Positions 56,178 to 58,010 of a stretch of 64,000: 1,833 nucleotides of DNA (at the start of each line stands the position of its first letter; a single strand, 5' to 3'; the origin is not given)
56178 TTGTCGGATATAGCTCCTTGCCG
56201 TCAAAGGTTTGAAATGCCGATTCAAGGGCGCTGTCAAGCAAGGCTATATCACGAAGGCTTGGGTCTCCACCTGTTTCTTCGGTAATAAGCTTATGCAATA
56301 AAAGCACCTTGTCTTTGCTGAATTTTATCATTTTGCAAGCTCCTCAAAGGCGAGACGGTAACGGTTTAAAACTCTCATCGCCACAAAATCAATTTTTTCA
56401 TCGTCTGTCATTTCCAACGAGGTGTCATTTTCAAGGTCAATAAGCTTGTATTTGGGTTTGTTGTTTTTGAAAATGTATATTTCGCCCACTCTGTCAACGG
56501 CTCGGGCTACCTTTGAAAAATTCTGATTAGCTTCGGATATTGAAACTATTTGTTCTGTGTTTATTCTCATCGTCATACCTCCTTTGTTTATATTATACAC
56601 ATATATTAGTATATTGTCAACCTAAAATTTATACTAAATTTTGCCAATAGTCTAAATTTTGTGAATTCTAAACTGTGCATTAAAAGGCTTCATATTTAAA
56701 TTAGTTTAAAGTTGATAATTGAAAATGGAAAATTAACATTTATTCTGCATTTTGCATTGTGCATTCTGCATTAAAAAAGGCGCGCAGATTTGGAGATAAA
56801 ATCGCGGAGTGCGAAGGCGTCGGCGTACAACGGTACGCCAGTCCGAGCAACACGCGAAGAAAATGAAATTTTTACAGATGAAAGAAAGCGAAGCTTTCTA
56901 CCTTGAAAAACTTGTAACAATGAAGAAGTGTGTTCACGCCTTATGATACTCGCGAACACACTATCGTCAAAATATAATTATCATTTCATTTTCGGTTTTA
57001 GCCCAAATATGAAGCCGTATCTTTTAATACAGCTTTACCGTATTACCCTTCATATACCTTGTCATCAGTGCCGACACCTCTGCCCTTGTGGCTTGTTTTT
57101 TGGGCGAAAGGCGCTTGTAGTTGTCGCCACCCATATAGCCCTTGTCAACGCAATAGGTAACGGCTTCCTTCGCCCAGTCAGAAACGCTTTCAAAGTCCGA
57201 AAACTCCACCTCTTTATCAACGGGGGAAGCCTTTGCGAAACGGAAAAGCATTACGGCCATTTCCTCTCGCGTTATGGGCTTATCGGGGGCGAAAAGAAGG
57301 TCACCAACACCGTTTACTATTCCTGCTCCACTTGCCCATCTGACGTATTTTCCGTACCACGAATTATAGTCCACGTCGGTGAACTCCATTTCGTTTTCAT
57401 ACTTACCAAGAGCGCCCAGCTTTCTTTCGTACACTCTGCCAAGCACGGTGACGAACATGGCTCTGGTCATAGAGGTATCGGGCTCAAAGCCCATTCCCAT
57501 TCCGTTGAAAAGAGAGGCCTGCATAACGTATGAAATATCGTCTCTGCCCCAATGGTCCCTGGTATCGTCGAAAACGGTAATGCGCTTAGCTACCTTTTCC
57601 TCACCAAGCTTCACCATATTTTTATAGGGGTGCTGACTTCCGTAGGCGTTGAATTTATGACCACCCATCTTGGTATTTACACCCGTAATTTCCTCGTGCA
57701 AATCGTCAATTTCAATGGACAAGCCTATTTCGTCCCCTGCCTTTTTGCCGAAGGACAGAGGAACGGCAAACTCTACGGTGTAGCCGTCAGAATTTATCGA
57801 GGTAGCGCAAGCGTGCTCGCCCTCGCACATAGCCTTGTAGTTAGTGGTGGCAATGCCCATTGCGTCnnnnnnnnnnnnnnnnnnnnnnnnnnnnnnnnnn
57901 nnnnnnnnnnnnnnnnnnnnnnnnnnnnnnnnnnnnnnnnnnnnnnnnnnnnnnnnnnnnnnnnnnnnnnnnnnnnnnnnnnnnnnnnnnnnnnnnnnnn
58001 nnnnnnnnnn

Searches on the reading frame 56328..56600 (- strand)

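Call 31: search_protein_families(library=pfam, proteins=[window:56328-56600:-])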
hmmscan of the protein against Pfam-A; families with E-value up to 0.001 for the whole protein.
window:56328-56600:- (90 aa): 1 family
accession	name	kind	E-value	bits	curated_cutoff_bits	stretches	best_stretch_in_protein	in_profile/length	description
PF02604.26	PhdYeFM_antitox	-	2.3e-08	34.1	29.8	1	16-65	1-51/74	Antitoxin Phd_YefM, type II toxin-antitoxin system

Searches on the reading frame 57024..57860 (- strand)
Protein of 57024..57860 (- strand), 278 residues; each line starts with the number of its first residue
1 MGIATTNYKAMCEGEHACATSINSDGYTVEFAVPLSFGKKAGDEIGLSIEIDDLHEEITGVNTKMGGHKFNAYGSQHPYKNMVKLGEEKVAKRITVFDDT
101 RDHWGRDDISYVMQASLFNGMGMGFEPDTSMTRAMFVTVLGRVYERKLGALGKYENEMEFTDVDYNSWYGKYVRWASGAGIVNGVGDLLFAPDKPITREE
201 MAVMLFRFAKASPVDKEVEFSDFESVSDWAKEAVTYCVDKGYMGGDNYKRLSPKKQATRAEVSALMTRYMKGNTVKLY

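Call 31: search_protein_families(library=pfam, proteins=[window:57024-57860:-])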
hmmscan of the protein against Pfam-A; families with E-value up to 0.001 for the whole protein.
window:57024-57860:- (278 aa): 1 family
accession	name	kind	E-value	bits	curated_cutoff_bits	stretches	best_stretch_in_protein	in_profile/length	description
PF00395.25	SLH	-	2.7e-28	98.1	20.8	2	160-202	2-44/44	S-layer homology domain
